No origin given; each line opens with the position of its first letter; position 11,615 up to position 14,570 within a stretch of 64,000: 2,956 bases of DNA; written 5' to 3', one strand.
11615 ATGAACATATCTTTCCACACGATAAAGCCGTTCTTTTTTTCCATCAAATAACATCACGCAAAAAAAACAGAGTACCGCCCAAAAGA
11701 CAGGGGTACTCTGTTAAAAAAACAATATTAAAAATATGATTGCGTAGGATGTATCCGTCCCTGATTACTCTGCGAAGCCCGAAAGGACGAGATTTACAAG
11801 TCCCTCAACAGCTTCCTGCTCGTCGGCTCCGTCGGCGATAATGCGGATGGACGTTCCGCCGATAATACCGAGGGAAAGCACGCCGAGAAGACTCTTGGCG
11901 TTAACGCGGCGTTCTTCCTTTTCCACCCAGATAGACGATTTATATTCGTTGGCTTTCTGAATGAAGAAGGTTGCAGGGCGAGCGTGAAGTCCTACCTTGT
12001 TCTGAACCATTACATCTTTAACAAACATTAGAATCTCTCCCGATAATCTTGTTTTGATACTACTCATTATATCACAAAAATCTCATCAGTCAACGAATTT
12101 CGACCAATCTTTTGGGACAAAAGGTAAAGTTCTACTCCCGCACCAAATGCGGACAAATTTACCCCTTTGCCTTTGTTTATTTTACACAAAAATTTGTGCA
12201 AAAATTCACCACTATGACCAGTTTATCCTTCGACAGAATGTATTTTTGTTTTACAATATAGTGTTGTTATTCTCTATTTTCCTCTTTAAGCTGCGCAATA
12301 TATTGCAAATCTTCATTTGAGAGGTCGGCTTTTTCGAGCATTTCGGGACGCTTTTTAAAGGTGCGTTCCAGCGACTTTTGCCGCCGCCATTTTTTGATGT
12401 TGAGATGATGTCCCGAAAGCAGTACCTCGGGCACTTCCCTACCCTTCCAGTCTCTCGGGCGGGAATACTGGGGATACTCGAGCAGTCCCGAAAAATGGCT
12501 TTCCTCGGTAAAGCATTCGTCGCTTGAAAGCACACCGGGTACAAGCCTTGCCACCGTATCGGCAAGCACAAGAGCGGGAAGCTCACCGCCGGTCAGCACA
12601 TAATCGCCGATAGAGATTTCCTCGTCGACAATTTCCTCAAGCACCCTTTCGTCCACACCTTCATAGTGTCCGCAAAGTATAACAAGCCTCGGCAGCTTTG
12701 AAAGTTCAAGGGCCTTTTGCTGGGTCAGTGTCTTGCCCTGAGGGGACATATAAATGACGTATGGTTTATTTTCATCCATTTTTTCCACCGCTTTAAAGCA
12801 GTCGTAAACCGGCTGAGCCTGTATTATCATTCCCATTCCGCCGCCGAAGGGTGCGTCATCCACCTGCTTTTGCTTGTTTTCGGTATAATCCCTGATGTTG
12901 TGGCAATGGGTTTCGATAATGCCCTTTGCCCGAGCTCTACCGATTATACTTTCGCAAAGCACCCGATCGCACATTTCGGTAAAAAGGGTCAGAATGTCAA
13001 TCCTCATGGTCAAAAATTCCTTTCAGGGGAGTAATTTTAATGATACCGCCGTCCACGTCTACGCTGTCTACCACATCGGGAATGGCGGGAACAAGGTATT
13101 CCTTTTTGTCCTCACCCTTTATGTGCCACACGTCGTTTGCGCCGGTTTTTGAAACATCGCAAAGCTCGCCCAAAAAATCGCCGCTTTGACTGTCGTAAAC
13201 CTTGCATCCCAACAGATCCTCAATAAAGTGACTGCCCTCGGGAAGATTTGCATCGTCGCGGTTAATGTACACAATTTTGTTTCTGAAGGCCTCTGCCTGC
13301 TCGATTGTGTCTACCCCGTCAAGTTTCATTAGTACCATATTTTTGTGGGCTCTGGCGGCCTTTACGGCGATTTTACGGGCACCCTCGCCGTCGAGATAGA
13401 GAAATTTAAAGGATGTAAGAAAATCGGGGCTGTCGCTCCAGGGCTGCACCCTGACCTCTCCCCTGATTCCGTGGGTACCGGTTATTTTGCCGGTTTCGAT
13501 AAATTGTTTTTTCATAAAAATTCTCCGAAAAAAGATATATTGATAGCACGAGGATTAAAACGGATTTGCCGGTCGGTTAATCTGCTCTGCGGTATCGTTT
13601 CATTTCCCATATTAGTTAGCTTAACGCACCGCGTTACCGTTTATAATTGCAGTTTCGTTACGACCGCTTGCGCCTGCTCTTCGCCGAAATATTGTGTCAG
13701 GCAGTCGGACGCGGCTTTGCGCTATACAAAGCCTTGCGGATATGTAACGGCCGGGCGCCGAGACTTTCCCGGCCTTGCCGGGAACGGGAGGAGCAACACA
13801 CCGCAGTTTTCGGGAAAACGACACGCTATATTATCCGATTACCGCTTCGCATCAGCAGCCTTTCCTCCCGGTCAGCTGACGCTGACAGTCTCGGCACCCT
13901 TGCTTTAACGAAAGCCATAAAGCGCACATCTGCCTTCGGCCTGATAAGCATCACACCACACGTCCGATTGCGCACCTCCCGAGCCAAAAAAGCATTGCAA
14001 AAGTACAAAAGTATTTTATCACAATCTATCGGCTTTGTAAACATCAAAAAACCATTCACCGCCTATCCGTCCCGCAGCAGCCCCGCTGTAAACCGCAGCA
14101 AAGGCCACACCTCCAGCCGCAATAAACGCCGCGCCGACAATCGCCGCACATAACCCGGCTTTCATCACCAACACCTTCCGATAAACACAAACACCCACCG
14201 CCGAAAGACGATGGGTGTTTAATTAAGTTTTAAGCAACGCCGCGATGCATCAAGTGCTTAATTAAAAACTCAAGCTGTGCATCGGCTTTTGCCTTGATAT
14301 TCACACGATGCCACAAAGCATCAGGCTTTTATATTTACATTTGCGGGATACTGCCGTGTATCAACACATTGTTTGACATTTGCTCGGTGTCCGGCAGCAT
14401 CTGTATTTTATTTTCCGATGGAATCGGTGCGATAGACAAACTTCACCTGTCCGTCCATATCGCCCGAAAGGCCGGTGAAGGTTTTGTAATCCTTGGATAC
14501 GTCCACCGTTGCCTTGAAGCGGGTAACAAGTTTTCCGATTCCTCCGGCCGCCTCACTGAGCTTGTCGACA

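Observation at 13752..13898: Structured element copy C: different outer stem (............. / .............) with conserved core, in an 880-bp non-coding gap upstream of rimM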

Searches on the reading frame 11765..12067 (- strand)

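Call 16: search_protein_families(library=pfam, proteins=[window:11765-12067:-])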
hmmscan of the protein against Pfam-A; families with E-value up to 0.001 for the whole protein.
window:11765-12067:- (100 aa): 1 family
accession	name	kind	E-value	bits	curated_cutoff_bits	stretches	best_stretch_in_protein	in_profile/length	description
PF00381.24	PTS-HPr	-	1.5e-29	102.3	23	1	17-94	3-79/81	PTS HPr component phosphorylation site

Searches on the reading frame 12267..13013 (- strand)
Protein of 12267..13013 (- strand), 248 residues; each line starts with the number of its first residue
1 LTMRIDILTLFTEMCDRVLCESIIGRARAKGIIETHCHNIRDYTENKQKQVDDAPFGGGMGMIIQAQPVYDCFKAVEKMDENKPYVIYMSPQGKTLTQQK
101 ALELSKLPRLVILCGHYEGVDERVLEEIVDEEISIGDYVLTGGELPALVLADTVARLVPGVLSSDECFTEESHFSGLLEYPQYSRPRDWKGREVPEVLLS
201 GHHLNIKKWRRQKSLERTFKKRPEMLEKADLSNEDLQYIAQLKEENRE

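Call 16: search_protein_families(library=pfam, proteins=[window:12267-13013:-])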
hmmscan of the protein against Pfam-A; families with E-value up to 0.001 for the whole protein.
window:12267-13013:- (248 aa): 1 family
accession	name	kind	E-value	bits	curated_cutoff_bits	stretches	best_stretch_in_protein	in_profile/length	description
PF01746.26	tRNA_m1G_MT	-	4.1e-63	213.1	27.3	1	25-223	2-195/195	tRNA (Guanine-1)-methyltransferase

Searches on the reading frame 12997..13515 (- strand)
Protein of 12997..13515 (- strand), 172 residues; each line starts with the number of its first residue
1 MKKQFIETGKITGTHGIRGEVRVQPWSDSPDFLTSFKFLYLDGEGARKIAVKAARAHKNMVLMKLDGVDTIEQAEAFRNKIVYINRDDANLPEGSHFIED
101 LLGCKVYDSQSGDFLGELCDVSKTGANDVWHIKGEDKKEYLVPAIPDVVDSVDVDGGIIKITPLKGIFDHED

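Call 16: search_protein_families(library=pfam, proteins=[window:12997-13515:-])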
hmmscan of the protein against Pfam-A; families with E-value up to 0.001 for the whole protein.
window:12997-13515:- (172 aa): 3 families
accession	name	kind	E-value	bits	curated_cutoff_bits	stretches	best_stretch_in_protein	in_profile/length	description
PF01782.24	RimM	-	1.1e-23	83.8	23.5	1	8-88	2-84/84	RimM N-terminal domain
PF24986.1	PRC_RimM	-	4.7e-11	42.6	27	1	99-163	2-65/69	RimM PRC barrel domain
PF05239.21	PRC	-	2.1e-10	40.9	21.2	1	95-166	3-76/78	PRC-barrel domain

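Call 23: find_encoding_contigs(protein=window:12997-13515:-, flank=10000, max_places=10)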
Protein window:12997-13515:- (172 aa): 7 contigs read that carry it; 6 places shown.
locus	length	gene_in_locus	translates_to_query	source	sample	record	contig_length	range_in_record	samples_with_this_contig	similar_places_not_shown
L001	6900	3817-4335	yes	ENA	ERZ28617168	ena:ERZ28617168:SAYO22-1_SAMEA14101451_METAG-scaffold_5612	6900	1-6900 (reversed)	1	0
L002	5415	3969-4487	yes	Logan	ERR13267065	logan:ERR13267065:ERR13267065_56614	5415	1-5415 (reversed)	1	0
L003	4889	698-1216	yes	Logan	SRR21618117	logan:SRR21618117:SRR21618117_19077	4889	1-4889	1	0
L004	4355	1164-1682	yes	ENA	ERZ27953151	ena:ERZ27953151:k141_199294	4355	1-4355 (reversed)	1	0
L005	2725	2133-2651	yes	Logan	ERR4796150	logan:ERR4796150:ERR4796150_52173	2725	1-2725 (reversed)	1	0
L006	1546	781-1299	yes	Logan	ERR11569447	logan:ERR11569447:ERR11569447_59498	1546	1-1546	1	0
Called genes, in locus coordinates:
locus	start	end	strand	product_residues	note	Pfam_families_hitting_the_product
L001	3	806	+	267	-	?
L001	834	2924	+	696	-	-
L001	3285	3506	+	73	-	-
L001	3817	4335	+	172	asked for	PF01782:RimM, PF05239:PRC, PF24986:PRC_RimM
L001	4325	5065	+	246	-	PF01746:tRNA_m1G_MT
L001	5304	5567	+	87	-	PF00381:PTS-HPr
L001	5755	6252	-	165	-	PF16112:DUF4830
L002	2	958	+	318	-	?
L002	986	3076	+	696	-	-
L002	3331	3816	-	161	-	-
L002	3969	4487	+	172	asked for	PF01782:RimM, PF05239:PRC, PF24986:PRC_RimM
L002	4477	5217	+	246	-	PF01746:tRNA_m1G_MT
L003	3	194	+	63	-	?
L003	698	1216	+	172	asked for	PF01782:RimM, PF05239:PRC, PF24986:PRC_RimM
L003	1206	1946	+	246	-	PF01746:tRNA_m1G_MT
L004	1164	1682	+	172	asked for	PF01782:RimM, PF05239:PRC, PF24986:PRC_RimM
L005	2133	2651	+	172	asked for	PF01782:RimM, PF05239:PRC, PF24986:PRC_RimM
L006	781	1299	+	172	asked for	PF01782:RimM, PF05239:PRC, PF24986:PRC_RimM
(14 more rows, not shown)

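Call 29: find_related_loci(query=window:12997-13515:-, collection=genome_contigs, flank=10000)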
Query window:12997-13515:- (172 aa) in genome_contigs; peptide patterns used: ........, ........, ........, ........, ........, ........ (x = any residue, [..] = any of these).
150 stretches matched a pattern; 60 encode a relative of the query (tblastn E <= 1e-3); 60 distinct loci.
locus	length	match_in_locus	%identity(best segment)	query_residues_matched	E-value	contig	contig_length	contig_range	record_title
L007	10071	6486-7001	97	1-172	5e-111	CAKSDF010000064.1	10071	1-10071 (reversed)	MAG: uncultured Eubacteriales bacterium isolate REFINED_METABAT215_TOP10_CONTIGS_1500_ASSEMBLY_K77_MERGED__Hadza_MoBio_h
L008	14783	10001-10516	91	1-172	3e-98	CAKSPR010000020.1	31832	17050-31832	MAG: uncultured Eubacteriales bacterium isolate REFINED_METABAT215_TOP10_CONTIGS_1500_ASSEMBLY_K77_MERGED__Hadza_PheChl_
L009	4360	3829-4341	76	1-172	3e-88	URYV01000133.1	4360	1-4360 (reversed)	uncultured Ruminococcaceae bacterium isolate UMGS1484 genome assembly, contig: NODE_8657_length_4360_cov_3.298258, whole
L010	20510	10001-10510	58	1-172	9e-66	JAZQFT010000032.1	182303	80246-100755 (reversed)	MAG: Ruminococcus sp. isolate T1900044632_TS20190098.MAGScoT_cleanbin_000018 SGB_1067_k141_788741, whole genome shotgun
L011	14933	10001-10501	61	1-169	9e-66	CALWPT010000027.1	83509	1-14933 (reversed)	MAG: uncultured Clostridia bacterium isolate E21__bin35 genome assembly, contig: E21__k127_7394739, whole genome shotgun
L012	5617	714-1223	57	1-172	2e-64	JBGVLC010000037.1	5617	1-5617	MAG: Ruminococcus sp. isolate fecal_MAG_290 fecal_MAG_290_contig_0037, whole genome shotgun sequence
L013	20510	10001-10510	56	1-172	2e-64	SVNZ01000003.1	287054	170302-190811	MAG: Oscillospiraceae bacterium isolate SIG552 NODE_19_length_287054_cov_54.385393, whole genome shotgun sequence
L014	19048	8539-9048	58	1-172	2e-63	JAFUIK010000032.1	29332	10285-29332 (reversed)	MAG: Ruminococcus sp. isolate RGIG4523 Roe_deer_Rectum-1__c406972, whole genome shotgun sequence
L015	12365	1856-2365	57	1-172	1e-63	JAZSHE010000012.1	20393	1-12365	MAG: Ruminococcus sp. isolate T1900044576_TS20190042.MAGScoT_cleanbin_000018 SGB_498_k141_2354656, whole genome shotgun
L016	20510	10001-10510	58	1-172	4e-63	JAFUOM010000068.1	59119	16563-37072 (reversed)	MAG: Ruminococcus sp. isolate RGIG4681 Roe_deer_Rectum-5__c347196, whole genome shotgun sequence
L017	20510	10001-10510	57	1-172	6e-63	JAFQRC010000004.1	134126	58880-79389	MAG: Ruminococcus sp. isolate RGIG2074 Goat_Colon-2__c213, whole genome shotgun sequence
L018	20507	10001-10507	56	1-172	1e-62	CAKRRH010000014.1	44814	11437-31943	MAG: uncultured Eubacteriales bacterium isolate REFINED_METABAT215_TOP10_CONTIGS_1500_ASSEMBLY_K77_MERGED__Hadza_MoBio_h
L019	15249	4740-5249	57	1-172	9e-62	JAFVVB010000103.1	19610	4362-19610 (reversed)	MAG: Ruminococcus sp. isolate RGIG5421 Sheep_Colon-4__c499686, whole genome shotgun sequence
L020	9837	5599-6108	54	1-172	2e-59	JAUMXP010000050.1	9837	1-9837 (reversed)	MAG: Eubacteriales bacterium isolate S16M_St_3 NODE_2295_length_9837_cov_5.640564, whole genome shotgun sequence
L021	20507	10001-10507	55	1-172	1e-56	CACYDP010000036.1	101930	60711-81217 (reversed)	MAG: uncultured Ruminococcus sp. isolate RUG11845 genome assembly, contig: RUG11845_asm_36, whole genome shotgun sequenc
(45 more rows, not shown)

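Call 33: search_protein_families(library=pfam, proteins=[L008:8453-9820:+, L008:335-1390:+, L008:2388-2933:-, L008:3476-4822:+, L007:500-1066:+, L007:1292-3364:+])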
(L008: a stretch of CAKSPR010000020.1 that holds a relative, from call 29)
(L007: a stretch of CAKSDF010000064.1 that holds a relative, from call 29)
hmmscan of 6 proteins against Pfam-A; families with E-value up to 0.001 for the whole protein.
L008:8453-9820:+ (455 aa): 3 families
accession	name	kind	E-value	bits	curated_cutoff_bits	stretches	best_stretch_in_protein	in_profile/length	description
PF13173.12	AAA_14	-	5.1e-24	85.1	27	1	36-170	2-129/129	AAA domain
PF13635.12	DUF4143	-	7.7e-20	71.7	28.1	1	244-406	3-160/160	Domain of unknown function (DUF4143)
PF13191.12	AAA_16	-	0.00094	20.1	32.6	0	21-63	10-51/167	AAA ATPase domain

L008:335-1390:+ (351 aa): 3 families
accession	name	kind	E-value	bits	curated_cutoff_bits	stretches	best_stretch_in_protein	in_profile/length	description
PF03193.22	RsgA_GTPase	-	6.7e-52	176.3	30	1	118-279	1-173/174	RsgA GTPase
PF16745.11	RsgA_N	-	2.5e-23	82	27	1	63-115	2-54/54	RsgA N-terminal domain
PF01926.29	MMR_HSR1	-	0.00023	21.7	21.9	0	216-275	3-57/113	50S ribosome-binding GTPase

L008:2388-2933:- (181 aa): 2 families
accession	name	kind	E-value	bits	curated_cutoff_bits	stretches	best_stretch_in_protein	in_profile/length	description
PF00881.29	Nitroreductase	-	3.7e-25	89.5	23.5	1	16-161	1-167/167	Nitroreductase family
PF14512.11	TM1586_NiRdase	-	2.5e-09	37.5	27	1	35-65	160-191/215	Putative TM nitroreductase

L008:3476-4822:+ (448 aa): 8 families
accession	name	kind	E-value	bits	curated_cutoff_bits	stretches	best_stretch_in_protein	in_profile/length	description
PF00448.28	SRP54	-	1.7e-76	256.7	22.7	1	101-295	1-196/196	SRP54-type protein, GTPase domain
PF02978.25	SRP_SPB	-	3.7e-36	123.8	27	1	326-423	1-91/91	Signal peptide binding domain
PF02881.24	SRP54_N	-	6.4e-21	74.8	22.4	1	6-83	1-75/75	SRP54-type protein, helical bundle domain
PF01656.29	CbiA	-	3.8e-06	27.3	25.4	1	111-254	9-88/125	CobQ/CobB/MinD/ParA nucleotide binding domain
PF06414.18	Zeta_toxin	-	1.5e-05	24.9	22.3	1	95-191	10-104/199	Zeta toxin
PF13401.12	AAA_22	-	6.6e-05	23.7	27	1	100-210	4-110/130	AAA domain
PF16575.11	CLP1_P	-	0.00024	21.4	26.6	0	109-140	2-33/188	mRNA cleavage and polyadenylation factor CLP1 P-loop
PF13671.12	AAA_33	-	0.00035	21.3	27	1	103-123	1-21/143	AAA domain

L007:500-1066:+ (188 aa): 2 families
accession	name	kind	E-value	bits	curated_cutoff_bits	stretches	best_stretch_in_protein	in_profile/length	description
PF14278.11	TetR_C_8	-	4.1e-14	52.9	26.1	1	71-162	1-92/103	Transcriptional regulator C-terminal region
PF00440.29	TetR_N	-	2.6e-06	27.6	24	1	15-47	7-39/47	Bacterial regulatory proteins, tetR family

L007:1292-3364:+ (690 aa): 2 families
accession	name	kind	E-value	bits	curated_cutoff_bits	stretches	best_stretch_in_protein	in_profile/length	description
PF03176.21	MMPL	-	7.1e-54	183.4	20.5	2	396-673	14-301/333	MMPL family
PF00873.25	ACR_tran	-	9.7e-07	27.3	28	1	490-673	834-1019/1021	AcrB/AcrD/AcrF family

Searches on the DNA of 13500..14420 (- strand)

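Call 15: search_rna_families(source=window, start=13500, end=14420, threshold=evalue, max_evalue=10)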
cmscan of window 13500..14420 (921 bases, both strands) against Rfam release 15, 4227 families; matches with E-value up to 10: 8.
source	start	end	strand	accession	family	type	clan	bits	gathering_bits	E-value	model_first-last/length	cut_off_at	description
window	14160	14226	-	RF02351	psRNA14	Gene; sRNA;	-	22.8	60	0.33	1-84/84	no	Proteobacteria sRNA psRNA14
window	14186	14277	+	RF02351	psRNA14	Gene; sRNA;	-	21.5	60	0.67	1-84/84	no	Proteobacteria sRNA psRNA14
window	14217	14276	+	RF02548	Oskar_OES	Cis-reg;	-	19.3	46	2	1-67/67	no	Oocyte entry signal (OES) from oskar mRNA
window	14182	14231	-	RF00131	mir-30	Gene; miRNA;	-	15.5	50.2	2.9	1-77/77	no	mir-30 microRNA precursor family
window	13746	13848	-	RF01721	Pseudomon-groES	Cis-reg;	-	15.2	50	4.7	1-111/111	no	Pseudomon-groES RNA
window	14182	14230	-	RF00076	mir-181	Gene; miRNA;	-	15.1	45.5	6.5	1-83/83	no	mir-181 microRNA precursor family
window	13875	13951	+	RF03004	Lacto-phage-1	Gene; sRNA;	-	14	50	9.7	1-81/81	no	Lacto-phage-1 RNA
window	13934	13981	-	RF01310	sR7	Gene; snRNA; snoRNA; CD-box;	-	12.1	37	6.2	1-57/57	no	Small nucleolar RNA sR7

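Call 27: search_dna_similar(query=window:13740-13910:-, collection=phages, mode=distant, max_evalue=1)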
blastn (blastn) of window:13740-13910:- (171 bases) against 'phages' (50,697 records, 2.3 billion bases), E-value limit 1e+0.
No match.

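Call 28: search_dna_similar(query=window:13740-13910:-, collection=plasmids, mode=distant, max_evalue=1)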
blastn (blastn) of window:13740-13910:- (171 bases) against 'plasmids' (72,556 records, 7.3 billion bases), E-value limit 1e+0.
Records with a match: 1; places in all: 1; records where one place covers at least 80% of the query: 0.
Best place of each record, by identity: 80-90% 1.
By first word of the organism name: Acuticoccus 1.
By predicted mobility (MOB-suite, as given by PLSDB): non-mobilizable 1.
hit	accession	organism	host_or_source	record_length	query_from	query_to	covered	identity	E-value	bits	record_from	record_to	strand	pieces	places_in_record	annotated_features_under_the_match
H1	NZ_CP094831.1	Acuticoccus sp. I52.16.1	pure culture,seawater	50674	124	161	22%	84.2%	1e-1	43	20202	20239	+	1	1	glycosyltransferase family 4 protein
